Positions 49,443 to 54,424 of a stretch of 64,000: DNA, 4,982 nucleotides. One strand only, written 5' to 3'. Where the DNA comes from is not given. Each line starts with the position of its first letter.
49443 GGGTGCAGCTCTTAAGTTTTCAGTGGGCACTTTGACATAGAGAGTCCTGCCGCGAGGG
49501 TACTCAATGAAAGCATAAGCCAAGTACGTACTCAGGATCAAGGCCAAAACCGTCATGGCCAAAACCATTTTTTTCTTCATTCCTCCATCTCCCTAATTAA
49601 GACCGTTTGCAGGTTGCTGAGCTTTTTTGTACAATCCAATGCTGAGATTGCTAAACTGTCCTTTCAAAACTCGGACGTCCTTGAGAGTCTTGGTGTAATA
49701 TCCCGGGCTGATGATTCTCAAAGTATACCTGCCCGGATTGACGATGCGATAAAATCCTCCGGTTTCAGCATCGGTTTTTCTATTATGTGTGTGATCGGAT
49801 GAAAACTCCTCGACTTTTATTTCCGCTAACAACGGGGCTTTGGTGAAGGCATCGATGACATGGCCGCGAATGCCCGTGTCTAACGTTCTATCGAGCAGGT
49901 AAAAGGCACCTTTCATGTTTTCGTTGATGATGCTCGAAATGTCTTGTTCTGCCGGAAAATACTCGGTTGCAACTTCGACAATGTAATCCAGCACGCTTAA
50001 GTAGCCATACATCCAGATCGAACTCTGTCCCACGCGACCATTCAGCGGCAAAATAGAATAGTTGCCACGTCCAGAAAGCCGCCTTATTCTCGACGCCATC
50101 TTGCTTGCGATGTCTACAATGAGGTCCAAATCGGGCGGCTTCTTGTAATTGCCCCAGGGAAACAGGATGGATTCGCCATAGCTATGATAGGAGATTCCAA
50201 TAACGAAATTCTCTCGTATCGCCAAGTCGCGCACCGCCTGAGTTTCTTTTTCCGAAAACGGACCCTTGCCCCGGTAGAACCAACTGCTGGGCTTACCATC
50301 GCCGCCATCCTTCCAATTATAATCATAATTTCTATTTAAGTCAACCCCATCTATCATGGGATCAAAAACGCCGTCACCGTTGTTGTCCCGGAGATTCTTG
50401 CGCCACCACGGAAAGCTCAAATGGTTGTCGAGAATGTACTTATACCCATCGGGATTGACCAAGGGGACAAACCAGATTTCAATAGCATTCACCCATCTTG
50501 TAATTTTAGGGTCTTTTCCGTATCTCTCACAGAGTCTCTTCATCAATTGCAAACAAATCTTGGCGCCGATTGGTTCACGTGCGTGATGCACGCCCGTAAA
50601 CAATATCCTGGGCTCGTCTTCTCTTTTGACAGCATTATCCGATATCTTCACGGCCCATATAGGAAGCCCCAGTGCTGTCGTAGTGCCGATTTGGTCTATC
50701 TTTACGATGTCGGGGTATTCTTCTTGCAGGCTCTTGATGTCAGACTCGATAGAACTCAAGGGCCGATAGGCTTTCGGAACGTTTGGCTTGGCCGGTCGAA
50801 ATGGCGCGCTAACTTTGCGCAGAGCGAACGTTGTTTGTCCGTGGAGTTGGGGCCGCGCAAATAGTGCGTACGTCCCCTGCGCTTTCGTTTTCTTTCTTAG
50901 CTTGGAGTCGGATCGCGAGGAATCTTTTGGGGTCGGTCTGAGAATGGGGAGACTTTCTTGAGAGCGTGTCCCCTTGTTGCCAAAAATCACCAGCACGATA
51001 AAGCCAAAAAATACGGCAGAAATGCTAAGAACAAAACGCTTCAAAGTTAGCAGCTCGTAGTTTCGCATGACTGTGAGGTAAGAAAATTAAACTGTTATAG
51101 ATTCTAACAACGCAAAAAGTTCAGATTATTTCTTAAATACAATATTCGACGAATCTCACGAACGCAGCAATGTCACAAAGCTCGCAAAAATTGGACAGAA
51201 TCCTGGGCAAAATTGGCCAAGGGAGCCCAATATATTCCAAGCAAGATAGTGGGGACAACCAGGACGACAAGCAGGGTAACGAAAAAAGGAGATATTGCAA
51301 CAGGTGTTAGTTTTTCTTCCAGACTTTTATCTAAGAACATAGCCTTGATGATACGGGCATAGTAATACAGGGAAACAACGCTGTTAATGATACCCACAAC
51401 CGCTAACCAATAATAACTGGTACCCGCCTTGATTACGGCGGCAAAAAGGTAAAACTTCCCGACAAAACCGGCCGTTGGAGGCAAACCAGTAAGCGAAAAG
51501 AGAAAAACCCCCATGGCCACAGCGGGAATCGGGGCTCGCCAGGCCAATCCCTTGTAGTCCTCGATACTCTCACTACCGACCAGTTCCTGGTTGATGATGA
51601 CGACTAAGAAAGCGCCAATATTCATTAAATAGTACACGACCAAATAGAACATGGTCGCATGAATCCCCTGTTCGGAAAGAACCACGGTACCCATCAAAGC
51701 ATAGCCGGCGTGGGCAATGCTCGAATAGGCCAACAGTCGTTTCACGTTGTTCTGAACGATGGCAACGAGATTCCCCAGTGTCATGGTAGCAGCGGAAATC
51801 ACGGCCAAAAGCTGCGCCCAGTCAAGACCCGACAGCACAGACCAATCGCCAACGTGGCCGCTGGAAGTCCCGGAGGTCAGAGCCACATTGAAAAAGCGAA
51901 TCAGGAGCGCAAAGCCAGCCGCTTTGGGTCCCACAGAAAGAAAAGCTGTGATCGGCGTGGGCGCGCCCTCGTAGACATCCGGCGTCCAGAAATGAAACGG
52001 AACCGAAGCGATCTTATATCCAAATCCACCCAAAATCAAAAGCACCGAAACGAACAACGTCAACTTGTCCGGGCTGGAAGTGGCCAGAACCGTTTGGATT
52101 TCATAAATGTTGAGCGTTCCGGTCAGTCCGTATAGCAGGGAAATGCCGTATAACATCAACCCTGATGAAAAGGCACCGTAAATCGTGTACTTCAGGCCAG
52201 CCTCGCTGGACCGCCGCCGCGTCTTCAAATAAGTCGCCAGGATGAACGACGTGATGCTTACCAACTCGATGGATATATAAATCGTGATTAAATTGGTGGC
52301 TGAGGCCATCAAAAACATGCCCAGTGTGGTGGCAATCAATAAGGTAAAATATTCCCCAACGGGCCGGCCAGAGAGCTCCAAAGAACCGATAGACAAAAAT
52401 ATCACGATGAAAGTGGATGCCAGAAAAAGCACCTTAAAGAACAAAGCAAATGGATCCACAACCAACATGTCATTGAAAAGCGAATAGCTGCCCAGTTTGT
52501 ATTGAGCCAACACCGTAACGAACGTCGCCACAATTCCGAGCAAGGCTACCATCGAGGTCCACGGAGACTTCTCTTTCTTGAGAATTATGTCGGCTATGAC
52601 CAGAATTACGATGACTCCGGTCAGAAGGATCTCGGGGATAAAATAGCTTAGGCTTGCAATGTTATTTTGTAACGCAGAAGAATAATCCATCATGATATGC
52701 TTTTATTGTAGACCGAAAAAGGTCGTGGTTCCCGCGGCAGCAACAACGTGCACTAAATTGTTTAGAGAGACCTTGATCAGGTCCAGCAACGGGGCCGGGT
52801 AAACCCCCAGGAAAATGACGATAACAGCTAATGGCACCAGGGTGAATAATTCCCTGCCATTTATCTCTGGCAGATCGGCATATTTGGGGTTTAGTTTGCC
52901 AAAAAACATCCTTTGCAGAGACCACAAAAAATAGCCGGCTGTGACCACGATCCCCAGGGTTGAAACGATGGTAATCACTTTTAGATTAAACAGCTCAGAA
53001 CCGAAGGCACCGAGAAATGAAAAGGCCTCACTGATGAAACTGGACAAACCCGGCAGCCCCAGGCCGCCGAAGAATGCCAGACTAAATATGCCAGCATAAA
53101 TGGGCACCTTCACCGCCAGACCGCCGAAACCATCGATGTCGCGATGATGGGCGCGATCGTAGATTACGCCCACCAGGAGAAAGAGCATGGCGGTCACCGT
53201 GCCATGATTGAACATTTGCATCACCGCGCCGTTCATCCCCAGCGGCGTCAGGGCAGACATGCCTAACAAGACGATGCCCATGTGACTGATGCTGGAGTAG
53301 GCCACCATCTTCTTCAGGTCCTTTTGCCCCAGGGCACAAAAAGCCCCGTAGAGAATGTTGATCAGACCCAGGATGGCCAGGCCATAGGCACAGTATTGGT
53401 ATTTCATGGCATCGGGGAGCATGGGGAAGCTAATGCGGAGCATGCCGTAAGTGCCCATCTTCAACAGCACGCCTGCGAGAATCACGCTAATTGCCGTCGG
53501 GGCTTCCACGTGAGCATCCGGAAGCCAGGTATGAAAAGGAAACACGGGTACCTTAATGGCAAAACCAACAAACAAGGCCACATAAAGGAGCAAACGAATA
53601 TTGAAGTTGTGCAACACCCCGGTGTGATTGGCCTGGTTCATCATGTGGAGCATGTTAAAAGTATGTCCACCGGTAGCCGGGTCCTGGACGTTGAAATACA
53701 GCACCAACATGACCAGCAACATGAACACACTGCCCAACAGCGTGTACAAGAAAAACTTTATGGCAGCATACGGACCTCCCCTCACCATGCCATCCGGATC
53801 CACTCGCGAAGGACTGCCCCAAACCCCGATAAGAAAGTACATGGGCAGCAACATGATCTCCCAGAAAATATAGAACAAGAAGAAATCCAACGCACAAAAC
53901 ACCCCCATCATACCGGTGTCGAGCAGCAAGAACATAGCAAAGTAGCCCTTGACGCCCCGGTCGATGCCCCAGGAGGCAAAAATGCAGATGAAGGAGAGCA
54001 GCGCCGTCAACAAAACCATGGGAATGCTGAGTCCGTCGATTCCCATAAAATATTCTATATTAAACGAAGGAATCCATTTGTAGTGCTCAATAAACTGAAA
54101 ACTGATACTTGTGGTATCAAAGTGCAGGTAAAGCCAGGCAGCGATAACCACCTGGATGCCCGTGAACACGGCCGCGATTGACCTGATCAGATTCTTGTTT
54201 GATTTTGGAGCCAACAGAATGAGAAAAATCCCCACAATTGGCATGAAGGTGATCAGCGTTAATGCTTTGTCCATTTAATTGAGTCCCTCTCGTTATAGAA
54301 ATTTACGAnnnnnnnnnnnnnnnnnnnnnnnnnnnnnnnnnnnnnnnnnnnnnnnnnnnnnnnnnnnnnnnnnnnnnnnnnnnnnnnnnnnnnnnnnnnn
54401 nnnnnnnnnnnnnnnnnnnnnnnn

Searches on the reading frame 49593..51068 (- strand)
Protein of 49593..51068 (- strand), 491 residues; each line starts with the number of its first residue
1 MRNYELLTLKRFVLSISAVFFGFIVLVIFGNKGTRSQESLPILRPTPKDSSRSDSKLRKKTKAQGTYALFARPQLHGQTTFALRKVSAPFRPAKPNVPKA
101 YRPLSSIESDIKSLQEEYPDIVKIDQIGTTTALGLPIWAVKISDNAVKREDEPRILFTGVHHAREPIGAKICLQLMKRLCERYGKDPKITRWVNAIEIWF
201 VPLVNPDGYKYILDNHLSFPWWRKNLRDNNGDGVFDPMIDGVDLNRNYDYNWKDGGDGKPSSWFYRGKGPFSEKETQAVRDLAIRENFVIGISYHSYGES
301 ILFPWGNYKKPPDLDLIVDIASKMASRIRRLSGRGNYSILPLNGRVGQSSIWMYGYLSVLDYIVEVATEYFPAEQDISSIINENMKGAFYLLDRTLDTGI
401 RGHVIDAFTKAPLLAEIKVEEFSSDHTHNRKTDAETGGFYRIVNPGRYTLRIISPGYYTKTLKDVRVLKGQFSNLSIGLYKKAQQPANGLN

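Call 57: search_protein_families(library=pfam, proteins=[window:49593-51068:-], max_evalue=0.00001)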
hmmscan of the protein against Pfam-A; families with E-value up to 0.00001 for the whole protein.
window:49593-51068:- (491 aa): 2 families
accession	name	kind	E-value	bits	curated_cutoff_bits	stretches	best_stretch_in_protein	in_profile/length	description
PF00246.29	Peptidase_M14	-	6e-61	207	21.6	1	107-386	1-285/286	Zinc carboxypeptidase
PF13620.12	CarboxypepD_reg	-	8.1e-10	39.4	32.3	1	400-479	2-81/82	Carboxypeptidase regulatory-like domain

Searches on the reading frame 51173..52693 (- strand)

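Call 57: search_protein_families(library=pfam, proteins=[window:51173-52693:-], max_evalue=0.00001)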
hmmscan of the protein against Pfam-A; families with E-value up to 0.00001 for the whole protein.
window:51173-52693:- (506 aa): 1 family
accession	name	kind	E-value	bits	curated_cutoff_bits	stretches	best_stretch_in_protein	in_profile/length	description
PF00361.26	Proton_antipo_M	-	2.9e-79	266.8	21.5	1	132-437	1-290/294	NADH:quinone oxidoreductase/Mrp antiporter, TM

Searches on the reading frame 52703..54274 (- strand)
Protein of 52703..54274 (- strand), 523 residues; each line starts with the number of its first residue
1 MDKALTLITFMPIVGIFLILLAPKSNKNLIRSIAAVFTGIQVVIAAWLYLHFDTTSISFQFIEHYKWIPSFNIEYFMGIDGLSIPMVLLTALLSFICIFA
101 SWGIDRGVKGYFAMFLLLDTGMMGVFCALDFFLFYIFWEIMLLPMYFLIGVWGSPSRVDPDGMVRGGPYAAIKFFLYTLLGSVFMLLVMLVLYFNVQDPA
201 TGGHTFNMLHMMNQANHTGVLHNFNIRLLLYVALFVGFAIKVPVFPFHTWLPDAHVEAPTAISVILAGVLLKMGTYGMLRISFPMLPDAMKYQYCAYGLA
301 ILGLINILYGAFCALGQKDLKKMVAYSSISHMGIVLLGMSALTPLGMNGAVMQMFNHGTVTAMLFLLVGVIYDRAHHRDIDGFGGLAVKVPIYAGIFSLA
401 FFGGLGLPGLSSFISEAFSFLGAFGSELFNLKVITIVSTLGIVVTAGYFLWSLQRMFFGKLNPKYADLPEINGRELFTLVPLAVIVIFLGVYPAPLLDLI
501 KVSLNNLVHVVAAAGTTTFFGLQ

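Call 57: search_protein_families(library=pfam, proteins=[window:52703-54274:-], max_evalue=0.00001)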
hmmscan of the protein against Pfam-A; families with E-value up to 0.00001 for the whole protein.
window:52703-54274:- (523 aa): 1 family
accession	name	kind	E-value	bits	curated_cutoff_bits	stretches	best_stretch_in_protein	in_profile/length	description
PF00361.26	Proton_antipo_M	-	5e-71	239.7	21.5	1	128-439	1-291/294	NADH:quinone oxidoreductase/Mrp antiporter, TM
